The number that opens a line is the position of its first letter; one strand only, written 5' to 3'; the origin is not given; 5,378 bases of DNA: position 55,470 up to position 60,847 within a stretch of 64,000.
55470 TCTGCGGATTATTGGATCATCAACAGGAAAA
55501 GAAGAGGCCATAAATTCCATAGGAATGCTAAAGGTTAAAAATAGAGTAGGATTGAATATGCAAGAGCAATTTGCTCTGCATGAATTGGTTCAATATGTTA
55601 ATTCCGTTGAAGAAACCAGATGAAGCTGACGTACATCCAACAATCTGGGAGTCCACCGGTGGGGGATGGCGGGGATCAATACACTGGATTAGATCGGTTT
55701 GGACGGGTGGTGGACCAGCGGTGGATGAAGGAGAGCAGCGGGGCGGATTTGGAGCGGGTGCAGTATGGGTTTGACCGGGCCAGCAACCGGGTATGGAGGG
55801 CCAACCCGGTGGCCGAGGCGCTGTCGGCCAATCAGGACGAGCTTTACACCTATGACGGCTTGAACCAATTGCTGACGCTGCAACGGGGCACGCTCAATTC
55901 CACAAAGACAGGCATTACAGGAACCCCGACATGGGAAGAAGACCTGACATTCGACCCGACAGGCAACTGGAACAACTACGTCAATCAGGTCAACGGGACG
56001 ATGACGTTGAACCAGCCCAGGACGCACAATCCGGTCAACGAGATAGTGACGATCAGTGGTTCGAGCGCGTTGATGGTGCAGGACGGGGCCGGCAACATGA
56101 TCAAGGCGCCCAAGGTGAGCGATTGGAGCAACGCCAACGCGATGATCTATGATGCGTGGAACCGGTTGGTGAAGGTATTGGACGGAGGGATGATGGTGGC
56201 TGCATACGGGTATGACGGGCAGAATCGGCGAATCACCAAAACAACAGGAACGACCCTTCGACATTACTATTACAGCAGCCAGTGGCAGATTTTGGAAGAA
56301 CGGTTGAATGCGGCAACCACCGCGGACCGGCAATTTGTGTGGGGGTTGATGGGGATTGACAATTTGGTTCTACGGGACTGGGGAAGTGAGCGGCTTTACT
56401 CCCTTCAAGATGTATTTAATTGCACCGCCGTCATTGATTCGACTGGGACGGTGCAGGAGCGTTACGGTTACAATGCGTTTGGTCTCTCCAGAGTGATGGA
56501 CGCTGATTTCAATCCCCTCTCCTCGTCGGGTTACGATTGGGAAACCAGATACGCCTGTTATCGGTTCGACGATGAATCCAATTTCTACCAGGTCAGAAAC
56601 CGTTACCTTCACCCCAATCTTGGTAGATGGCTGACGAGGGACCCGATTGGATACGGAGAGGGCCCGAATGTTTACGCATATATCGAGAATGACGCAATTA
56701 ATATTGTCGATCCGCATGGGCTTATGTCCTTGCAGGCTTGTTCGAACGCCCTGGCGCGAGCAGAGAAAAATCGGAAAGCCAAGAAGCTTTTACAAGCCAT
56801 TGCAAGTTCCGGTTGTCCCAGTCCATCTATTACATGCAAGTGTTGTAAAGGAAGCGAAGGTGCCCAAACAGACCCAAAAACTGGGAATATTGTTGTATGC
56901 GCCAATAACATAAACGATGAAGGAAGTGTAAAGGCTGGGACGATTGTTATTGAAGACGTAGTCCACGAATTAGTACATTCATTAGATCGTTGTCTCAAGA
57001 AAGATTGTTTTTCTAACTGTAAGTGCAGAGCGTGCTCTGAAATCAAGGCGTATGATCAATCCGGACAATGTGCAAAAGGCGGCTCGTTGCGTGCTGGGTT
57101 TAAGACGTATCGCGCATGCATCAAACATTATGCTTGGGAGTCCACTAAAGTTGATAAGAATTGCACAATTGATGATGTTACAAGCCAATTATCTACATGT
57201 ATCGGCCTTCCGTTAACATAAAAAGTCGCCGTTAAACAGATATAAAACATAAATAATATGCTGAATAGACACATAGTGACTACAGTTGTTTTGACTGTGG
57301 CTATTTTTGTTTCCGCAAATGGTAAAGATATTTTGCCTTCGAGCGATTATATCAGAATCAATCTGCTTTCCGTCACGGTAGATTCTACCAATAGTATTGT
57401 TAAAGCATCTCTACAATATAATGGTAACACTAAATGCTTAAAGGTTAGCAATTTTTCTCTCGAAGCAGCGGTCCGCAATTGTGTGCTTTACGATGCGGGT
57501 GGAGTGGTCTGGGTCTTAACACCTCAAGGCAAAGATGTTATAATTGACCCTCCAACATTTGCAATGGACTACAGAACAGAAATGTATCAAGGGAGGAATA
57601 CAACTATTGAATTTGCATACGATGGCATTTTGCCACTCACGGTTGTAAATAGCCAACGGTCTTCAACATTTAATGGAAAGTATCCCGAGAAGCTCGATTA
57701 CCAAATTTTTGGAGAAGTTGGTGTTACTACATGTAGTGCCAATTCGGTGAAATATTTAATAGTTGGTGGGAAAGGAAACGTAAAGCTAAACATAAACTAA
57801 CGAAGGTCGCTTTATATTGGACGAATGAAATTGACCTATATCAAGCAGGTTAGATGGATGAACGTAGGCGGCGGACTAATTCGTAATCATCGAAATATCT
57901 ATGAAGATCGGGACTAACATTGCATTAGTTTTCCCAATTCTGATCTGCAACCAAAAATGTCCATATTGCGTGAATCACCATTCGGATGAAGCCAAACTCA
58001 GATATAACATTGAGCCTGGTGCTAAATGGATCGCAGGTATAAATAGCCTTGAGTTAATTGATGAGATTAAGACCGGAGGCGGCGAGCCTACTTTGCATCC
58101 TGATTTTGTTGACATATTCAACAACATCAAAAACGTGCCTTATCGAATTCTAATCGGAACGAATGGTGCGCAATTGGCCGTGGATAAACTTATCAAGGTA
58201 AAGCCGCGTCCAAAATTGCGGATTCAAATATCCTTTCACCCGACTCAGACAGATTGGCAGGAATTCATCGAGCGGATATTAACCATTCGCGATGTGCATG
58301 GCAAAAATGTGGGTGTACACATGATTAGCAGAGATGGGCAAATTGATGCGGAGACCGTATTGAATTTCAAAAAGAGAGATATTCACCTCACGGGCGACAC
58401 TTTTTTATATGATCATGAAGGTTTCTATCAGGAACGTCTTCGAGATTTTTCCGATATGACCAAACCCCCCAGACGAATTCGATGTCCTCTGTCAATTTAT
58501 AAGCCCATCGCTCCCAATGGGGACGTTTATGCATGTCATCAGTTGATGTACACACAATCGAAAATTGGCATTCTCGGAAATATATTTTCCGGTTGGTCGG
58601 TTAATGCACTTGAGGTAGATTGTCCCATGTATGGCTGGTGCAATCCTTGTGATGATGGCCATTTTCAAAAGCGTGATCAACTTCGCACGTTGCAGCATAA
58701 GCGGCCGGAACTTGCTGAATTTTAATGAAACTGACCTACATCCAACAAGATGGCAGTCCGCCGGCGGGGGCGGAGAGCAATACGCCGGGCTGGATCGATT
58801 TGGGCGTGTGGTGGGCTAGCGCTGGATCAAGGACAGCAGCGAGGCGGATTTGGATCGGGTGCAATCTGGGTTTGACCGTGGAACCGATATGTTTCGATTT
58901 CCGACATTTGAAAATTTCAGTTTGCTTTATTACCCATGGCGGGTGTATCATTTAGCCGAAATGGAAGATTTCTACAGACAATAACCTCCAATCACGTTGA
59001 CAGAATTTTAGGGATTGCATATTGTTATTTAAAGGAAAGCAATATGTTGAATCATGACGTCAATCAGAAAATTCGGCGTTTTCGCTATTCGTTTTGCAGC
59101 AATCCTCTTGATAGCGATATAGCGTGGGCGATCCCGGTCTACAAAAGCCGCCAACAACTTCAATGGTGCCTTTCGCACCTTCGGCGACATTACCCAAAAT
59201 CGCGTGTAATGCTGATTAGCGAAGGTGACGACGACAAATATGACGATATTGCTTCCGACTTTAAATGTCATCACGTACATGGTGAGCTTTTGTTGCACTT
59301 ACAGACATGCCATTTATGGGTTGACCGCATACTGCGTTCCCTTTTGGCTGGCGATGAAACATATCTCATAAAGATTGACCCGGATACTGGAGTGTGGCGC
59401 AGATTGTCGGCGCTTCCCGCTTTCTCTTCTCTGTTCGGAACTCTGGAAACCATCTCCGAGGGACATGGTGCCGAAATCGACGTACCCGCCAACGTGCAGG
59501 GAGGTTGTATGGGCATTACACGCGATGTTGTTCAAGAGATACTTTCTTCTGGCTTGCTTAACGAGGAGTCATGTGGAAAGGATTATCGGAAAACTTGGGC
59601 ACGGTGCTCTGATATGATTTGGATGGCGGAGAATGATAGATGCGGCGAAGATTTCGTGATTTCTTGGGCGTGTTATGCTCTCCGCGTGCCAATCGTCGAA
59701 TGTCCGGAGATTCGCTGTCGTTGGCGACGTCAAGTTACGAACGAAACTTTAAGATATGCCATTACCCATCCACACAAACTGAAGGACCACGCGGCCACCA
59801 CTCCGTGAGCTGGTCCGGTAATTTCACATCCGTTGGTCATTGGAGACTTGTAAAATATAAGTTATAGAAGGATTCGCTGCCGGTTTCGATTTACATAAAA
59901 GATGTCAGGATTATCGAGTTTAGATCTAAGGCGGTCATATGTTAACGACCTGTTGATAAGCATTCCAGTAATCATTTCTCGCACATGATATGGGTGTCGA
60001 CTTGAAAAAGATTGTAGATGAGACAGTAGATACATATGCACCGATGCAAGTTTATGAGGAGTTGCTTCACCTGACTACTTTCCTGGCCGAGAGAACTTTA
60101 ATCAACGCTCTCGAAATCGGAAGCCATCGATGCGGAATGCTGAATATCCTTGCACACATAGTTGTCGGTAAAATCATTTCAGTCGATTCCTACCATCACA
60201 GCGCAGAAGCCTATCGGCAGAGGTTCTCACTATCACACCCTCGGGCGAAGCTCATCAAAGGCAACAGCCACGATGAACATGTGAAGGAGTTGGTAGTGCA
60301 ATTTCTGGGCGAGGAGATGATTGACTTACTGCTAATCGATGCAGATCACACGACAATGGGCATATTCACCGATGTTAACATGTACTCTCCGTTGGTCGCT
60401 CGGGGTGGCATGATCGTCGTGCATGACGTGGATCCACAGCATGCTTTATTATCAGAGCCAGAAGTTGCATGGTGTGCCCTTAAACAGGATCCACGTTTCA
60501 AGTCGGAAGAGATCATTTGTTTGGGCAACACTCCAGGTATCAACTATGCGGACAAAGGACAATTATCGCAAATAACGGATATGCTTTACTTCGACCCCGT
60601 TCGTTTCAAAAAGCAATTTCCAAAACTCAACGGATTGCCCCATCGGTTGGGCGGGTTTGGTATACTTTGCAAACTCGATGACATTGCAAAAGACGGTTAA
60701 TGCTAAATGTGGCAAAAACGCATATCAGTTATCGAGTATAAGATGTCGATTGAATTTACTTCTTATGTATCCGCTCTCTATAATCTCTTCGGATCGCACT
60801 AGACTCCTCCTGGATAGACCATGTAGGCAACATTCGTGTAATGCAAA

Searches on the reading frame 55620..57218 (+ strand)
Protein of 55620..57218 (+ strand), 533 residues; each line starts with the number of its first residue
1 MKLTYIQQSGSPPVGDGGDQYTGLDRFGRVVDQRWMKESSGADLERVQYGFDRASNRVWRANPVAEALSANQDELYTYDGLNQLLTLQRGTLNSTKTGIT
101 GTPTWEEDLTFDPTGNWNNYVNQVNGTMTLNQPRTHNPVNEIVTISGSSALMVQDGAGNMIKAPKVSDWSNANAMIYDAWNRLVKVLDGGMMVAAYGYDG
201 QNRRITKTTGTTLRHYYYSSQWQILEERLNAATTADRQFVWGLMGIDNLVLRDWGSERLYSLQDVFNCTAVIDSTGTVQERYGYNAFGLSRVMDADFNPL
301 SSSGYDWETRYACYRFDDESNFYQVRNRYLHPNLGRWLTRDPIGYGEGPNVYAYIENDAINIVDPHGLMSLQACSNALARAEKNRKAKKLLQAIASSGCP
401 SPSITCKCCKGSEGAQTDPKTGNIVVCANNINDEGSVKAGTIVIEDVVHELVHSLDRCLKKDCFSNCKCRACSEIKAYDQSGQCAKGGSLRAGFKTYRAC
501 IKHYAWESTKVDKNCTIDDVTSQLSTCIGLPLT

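Call 5: search_protein_families(library=pfam, proteins=[window:55620-57218:+], max_evalue=0.01)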
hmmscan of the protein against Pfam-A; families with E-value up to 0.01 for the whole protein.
window:55620-57218:+ (533 aa): 2 families
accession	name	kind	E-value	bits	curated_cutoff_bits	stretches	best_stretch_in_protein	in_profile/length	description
PF09768.15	Peptidase_M76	-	1.4e-16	61.2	25.2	1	376-518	5-148/170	Peptidase M76 family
PF05593.20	RHS_repeat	-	4.2e-05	24.3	22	1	177-209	1-33/38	RHS Repeat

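Call 6: search_protein_families(library=ncbifam, proteins=[window:55620-57218:+], max_evalue=0.01)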
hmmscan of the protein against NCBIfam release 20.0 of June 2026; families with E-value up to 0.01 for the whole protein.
window:55620-57218:+ (533 aa): 3 families
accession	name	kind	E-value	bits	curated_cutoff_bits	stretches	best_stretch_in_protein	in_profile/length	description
TIGR03696.1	Rhs_assc_core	domain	2.6e-16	59.9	32.5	1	296-368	12-76/76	RHS repeat-associated core domain-containing protein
NF041261.1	RHS_core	equivalog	3.7e-08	31.6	2000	1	309-368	1203-1261/1261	RHS element core protein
TIGR01643.1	YD_repeat_2x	repeat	0.0013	19.2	15.8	0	177-209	1-33/42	YD repeat-containing protein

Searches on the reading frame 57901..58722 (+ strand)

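Call 5: search_protein_families(library=pfam, proteins=[window:57901-58722:+], max_evalue=0.01)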
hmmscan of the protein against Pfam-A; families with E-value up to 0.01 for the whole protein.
window:57901-58722:+ (274 aa): 1 family
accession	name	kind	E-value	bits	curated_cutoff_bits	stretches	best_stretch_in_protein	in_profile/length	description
PF04055.27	Radical_SAM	-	1.9e-10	41.6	29.5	1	13-113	4-110/166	Radical SAM superfamily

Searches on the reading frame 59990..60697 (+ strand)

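Call 51: search_protein_families(library=pfam, proteins=[window:59990-60697:+], max_evalue=0.001)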
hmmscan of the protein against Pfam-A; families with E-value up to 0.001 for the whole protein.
window:59990-60697:+ (236 aa): 2 families
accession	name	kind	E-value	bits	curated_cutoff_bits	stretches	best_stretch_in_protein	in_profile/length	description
PF13578.12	Methyltransf_24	-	1.5e-11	45.5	26.3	1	50-147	14-105/105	Methyltransferase domain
PF04989.18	RMNT_CmcI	-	2.1e-08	34.6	23.2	1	52-147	52-148/206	Rhamnosyl O-methyltransferase/CmcI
